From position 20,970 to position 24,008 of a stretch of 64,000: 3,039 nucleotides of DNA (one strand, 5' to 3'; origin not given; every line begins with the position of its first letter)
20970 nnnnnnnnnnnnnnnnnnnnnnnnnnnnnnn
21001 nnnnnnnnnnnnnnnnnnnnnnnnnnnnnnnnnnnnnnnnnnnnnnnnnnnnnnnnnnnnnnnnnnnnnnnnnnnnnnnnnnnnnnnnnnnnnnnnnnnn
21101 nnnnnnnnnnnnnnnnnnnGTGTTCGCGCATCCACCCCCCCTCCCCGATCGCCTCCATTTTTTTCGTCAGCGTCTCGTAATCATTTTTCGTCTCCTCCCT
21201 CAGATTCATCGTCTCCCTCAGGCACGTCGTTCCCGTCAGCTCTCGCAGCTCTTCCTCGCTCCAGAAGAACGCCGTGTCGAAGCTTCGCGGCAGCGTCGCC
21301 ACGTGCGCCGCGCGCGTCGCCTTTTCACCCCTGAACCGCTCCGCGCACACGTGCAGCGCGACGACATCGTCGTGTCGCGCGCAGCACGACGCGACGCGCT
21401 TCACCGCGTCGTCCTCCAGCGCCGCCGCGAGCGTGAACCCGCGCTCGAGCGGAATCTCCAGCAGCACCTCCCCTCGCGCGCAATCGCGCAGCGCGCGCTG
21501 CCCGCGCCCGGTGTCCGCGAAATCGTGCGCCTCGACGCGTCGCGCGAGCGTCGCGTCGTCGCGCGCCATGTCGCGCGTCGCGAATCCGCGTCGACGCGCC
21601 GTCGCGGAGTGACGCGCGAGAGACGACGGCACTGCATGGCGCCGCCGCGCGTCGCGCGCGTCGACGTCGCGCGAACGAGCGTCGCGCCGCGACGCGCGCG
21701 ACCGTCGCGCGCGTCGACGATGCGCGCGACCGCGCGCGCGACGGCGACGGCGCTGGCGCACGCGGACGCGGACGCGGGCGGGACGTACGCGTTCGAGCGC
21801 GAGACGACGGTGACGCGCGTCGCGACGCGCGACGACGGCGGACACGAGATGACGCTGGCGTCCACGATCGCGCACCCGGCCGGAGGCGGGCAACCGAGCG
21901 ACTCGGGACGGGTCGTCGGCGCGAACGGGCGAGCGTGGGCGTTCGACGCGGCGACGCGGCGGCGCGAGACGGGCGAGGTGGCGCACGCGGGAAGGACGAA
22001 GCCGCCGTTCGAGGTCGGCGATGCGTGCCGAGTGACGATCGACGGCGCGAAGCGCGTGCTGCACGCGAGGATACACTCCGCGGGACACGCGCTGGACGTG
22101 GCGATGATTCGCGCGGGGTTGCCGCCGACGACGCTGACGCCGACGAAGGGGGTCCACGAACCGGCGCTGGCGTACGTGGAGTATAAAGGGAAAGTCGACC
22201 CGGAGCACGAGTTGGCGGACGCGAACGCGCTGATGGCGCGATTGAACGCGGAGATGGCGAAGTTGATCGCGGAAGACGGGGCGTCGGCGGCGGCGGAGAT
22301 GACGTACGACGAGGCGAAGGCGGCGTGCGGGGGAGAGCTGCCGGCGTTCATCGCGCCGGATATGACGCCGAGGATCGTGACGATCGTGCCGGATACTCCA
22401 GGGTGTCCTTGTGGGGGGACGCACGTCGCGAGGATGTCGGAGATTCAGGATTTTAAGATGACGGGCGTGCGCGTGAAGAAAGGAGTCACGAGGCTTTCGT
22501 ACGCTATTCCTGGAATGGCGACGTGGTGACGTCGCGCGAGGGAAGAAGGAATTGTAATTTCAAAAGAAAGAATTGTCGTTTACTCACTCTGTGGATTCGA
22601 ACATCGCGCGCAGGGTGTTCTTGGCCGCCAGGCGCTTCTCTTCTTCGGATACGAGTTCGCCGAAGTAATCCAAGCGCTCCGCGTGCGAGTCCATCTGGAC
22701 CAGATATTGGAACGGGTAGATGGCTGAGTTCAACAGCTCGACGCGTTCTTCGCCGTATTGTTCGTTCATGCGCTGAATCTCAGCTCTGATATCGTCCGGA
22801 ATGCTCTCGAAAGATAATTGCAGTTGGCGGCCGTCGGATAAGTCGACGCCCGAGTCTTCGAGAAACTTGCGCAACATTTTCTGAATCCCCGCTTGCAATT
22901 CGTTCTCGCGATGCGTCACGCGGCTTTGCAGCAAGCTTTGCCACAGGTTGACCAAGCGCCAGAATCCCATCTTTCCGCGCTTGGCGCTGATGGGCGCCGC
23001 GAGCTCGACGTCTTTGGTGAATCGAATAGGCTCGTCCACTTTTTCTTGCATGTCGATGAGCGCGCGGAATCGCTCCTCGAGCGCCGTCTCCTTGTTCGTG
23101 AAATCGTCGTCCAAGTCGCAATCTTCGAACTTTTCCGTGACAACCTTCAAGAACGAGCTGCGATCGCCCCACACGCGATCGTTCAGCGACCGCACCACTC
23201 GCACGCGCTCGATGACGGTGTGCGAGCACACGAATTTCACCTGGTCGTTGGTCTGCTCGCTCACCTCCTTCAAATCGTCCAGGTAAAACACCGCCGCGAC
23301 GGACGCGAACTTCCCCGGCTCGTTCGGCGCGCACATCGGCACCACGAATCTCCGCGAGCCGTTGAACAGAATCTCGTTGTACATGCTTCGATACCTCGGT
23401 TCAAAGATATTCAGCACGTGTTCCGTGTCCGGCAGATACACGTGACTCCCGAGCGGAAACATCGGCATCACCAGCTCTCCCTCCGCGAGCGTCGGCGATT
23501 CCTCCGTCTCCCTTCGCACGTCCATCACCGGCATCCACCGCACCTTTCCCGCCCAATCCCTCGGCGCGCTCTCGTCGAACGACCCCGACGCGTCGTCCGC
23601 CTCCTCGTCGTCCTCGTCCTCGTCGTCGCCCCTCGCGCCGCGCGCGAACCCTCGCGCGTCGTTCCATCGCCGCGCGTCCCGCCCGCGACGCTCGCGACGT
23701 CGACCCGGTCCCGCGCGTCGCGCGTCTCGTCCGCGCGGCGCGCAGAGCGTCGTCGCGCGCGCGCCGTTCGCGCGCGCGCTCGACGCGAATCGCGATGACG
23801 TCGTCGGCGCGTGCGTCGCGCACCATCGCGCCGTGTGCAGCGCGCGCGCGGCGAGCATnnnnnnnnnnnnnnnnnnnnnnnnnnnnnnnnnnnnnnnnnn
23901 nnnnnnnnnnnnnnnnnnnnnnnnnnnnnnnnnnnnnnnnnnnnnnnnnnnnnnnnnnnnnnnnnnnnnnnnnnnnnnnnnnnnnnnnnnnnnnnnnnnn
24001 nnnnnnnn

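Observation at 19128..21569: Single ORF combining a SET (Rubisco-LSMT-like) lysine methyltransferase with a Rossmann-fold class I methyltransferase domain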

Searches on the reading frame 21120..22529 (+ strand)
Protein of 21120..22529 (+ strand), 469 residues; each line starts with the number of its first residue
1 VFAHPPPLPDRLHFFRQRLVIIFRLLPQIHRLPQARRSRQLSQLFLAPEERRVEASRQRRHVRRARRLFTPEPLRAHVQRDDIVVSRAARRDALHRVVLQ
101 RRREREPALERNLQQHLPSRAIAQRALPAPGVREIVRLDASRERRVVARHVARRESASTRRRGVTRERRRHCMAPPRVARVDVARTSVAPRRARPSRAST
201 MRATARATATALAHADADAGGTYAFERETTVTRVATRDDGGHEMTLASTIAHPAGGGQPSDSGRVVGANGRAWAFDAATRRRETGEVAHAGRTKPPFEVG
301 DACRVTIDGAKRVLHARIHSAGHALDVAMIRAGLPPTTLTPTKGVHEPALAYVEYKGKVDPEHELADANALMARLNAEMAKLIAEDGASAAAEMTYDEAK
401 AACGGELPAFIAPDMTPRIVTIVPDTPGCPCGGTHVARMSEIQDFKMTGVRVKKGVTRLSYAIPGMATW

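Call 36: search_protein_families(library=pfam, proteins=[window:21120-22529:+], max_evalue=0.001)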
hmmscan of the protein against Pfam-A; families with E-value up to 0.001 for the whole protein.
window:21120-22529:+ (469 aa): 1 family
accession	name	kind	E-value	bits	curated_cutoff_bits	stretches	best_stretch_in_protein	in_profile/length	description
PF07973.19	tRNA_SAD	-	4e-08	33.5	24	1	418-459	2-43/44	Threonyl and Alanyl tRNA synthetase second additional domain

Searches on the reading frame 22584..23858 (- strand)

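Call 36: search_protein_families(library=pfam, proteins=[window:22584-23858:-], max_evalue=0.001)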
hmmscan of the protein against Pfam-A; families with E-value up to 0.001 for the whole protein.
window:22584-23858:- (424 aa): 1 family
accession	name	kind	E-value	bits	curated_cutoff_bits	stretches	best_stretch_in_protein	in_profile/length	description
PF02190.22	LON_substr_bdg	-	7.5e-07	29.7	28.7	1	131-269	2-136/200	ATP-dependent protease La (LON) substrate-binding domain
